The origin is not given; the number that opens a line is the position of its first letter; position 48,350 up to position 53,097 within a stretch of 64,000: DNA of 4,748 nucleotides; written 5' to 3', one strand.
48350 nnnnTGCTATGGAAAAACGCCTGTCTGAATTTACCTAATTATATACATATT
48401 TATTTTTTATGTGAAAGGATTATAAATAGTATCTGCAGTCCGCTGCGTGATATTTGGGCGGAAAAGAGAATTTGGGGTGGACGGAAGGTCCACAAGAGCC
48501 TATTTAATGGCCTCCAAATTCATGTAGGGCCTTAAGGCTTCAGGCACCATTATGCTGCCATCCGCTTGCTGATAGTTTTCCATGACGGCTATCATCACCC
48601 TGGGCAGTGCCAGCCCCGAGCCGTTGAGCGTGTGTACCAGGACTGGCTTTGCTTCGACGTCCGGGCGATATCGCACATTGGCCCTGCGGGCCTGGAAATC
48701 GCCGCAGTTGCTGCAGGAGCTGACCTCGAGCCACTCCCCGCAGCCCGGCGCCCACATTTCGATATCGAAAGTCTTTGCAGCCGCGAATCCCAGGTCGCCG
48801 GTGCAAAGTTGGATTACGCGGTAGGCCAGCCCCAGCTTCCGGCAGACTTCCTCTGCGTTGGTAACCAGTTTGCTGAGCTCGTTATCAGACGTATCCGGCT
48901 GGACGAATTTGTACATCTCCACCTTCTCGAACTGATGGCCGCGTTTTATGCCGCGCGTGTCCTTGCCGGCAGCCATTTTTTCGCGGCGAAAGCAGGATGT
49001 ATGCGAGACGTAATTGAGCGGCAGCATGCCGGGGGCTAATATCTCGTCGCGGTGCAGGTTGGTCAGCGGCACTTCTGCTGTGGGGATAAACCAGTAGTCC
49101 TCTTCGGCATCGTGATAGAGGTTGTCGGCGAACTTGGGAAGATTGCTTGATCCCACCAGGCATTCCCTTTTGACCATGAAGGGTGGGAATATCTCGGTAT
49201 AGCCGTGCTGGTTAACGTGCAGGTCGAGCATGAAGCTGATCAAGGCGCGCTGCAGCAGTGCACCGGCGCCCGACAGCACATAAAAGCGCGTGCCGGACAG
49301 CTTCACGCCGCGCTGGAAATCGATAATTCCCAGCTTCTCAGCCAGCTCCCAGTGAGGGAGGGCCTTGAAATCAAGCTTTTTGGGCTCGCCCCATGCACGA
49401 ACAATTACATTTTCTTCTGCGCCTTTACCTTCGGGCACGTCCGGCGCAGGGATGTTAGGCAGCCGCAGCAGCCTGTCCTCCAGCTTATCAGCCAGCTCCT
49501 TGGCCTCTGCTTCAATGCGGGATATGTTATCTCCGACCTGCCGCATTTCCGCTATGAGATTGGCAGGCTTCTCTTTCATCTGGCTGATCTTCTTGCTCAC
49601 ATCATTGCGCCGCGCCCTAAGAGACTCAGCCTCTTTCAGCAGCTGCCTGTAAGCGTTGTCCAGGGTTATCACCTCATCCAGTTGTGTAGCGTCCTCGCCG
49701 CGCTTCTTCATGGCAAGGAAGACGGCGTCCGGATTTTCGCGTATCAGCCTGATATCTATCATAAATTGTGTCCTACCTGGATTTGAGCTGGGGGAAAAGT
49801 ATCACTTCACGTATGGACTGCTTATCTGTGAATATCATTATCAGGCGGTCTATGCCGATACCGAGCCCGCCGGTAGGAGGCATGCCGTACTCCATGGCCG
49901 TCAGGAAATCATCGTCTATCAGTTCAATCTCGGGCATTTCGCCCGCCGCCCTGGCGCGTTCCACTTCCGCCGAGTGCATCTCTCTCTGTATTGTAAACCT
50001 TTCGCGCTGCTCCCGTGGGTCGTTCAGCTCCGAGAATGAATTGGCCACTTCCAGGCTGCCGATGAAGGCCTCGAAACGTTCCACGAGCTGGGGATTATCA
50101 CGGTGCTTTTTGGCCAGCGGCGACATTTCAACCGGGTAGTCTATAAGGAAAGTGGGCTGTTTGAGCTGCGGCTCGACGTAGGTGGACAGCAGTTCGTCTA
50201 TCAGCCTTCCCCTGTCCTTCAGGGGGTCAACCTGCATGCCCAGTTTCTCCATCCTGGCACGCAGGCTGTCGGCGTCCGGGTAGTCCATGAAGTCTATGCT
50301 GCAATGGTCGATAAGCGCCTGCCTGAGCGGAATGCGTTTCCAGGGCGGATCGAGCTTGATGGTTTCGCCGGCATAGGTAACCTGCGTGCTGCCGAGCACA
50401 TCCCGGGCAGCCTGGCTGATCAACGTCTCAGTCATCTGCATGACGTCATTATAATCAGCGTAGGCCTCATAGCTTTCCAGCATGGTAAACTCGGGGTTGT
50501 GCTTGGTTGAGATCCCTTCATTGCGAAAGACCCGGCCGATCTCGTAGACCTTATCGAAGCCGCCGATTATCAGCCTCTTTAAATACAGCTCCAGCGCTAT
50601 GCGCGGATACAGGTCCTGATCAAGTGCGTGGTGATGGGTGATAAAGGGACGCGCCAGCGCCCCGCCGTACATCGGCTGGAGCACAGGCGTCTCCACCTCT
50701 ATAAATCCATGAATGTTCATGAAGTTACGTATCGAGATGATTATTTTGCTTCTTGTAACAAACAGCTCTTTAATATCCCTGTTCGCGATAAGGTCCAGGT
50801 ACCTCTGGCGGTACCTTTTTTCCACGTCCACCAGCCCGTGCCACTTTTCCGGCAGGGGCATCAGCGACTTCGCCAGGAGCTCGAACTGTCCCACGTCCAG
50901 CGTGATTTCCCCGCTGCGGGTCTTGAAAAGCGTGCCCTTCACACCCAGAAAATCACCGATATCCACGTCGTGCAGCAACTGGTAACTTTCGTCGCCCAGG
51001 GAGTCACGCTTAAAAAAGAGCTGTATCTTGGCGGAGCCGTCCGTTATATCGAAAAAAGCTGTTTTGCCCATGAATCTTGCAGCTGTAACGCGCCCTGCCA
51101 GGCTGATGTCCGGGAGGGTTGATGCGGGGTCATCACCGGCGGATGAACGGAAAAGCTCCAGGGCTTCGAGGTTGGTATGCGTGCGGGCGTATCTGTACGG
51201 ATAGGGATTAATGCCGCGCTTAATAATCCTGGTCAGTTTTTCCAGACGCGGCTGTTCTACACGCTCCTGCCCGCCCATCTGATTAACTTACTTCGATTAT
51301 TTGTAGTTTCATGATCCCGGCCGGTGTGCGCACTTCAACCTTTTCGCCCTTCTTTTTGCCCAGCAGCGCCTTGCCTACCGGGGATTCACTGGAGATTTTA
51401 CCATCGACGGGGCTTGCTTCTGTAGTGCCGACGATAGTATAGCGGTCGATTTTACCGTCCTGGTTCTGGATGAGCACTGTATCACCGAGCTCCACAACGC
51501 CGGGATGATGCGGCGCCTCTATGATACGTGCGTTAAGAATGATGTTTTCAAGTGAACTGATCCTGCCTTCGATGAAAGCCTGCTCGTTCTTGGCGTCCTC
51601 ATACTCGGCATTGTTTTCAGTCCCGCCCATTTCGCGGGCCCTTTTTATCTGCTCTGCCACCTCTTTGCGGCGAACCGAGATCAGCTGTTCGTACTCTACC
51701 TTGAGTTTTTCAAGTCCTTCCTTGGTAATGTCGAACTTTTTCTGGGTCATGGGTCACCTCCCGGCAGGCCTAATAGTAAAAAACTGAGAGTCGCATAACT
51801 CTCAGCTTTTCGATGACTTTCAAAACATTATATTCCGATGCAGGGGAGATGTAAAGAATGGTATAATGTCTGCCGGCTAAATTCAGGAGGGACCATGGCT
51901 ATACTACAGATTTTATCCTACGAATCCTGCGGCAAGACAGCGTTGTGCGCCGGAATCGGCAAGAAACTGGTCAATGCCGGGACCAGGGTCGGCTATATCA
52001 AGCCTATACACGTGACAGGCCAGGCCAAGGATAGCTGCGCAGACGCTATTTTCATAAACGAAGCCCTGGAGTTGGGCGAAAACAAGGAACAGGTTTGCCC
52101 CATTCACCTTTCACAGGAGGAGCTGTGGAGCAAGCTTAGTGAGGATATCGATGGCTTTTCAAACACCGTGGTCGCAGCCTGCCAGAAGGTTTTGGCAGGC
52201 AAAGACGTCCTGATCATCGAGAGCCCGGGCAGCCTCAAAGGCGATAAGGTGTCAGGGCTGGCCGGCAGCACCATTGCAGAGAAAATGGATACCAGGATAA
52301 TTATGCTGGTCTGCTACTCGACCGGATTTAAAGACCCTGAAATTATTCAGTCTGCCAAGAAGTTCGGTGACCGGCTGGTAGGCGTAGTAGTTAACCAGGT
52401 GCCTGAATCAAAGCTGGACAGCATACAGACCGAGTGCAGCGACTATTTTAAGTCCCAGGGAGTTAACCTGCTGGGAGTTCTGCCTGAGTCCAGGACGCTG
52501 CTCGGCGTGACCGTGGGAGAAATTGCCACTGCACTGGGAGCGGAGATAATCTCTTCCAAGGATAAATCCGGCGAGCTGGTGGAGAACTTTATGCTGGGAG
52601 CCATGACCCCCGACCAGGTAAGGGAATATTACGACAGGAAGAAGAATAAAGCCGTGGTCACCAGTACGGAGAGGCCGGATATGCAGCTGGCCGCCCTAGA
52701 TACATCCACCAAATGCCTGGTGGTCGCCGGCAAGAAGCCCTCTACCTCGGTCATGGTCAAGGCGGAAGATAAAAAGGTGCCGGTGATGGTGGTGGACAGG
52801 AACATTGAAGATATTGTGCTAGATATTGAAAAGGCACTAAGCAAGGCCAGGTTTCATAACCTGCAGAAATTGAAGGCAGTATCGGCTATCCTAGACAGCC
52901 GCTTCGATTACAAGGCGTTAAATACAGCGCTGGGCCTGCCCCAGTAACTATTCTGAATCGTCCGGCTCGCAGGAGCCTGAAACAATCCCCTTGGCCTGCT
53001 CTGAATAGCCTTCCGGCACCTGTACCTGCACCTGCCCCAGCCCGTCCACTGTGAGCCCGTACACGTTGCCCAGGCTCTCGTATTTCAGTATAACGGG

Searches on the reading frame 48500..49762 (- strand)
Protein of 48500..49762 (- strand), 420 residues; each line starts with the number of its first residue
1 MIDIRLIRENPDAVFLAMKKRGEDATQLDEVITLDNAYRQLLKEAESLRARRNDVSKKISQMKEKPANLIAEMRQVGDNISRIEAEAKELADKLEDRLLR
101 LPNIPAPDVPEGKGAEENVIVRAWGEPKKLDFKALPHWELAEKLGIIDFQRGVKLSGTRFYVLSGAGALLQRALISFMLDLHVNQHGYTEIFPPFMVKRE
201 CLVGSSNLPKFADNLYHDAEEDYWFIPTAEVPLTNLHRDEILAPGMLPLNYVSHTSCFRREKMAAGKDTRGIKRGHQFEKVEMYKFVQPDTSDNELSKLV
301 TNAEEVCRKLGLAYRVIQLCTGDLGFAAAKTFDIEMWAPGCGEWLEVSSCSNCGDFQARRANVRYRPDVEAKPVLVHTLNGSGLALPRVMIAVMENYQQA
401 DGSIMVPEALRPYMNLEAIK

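Call 55: search_protein_families(library=pfam, proteins=[window:48500-49762:-], max_evalue=0.0001)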
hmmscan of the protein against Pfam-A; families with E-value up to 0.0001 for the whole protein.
window:48500-49762:- (420 aa): 2 families
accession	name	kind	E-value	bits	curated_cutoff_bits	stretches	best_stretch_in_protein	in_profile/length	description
PF00587.30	tRNA-synt_2b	-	1.5e-39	136.3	29.3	1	218-397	6-179/179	tRNA synthetase class II core domain (G, H, P, S and T)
PF02403.27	Seryl_tRNA_N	-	1.3e-28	99.8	28.2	1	1-105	1-108/108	Seryl-tRNA synthetase N-terminal domain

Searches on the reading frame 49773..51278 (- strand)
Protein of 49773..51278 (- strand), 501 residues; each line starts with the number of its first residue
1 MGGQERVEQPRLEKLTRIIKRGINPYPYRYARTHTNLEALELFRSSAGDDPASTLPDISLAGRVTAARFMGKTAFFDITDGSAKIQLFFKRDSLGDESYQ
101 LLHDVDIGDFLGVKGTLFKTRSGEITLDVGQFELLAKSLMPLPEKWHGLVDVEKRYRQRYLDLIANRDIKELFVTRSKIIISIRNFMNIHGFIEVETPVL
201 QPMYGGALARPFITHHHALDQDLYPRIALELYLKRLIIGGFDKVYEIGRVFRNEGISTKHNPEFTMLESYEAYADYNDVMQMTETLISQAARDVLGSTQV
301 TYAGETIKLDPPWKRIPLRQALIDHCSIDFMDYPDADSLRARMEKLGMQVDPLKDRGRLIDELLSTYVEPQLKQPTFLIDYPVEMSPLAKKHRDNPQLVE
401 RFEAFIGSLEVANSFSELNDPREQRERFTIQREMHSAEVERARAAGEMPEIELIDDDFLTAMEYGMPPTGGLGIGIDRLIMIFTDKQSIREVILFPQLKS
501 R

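Call 55: search_protein_families(library=pfam, proteins=[window:49773-51278:-], max_evalue=0.0001)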
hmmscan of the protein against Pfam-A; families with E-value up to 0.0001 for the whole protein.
window:49773-51278:- (501 aa): 3 families
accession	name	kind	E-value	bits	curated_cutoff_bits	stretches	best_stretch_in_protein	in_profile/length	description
PF00152.25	tRNA-synt_2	-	6.7e-88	295.1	25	1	152-498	2-307/308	tRNA synthetases class II (D, K and N)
PF01336.31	tRNA_anti-codon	-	3.4e-14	53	27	1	59-135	2-75/75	OB-fold nucleic acid binding domain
PF01409.25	tRNA-synt_2d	-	6.1e-05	23.1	19.8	0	243-294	104-153/246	tRNA synthetases class II core domain (F)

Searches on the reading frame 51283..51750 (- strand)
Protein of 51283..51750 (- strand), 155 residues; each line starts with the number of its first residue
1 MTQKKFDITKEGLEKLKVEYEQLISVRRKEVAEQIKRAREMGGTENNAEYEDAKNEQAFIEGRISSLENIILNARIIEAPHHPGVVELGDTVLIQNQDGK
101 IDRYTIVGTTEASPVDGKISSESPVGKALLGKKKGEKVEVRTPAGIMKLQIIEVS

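Call 55: search_protein_families(library=pfam, proteins=[window:51283-51750:-], max_evalue=0.0001)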
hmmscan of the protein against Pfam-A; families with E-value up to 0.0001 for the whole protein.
window:51283-51750:- (155 aa): 2 families
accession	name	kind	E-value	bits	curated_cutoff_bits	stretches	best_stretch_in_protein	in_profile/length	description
PF01272.25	GreA_GreB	-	3.8e-24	84.9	26.9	1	84-155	4-76/77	Transcription elongation factor, GreA/GreB, C-term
PF03449.20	GreA_GreB_N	-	7.1e-23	81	24.5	1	8-76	3-71/71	Transcription elongation factor, N-terminal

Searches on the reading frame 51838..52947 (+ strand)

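Call 55: search_protein_families(library=pfam, proteins=[window:51838-52947:+], max_evalue=0.0001)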
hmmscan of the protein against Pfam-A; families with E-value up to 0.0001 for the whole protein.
window:51838-52947:+ (369 aa): 2 families
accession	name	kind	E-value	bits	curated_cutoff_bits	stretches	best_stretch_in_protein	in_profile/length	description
PF07085.17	DRTGG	-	1.7e-17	63.6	25.2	1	228-327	1-99/105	DRTGG domain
PF13500.12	AAA_26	-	1.1e-10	42.1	27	1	30-221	11-194/198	AAA domain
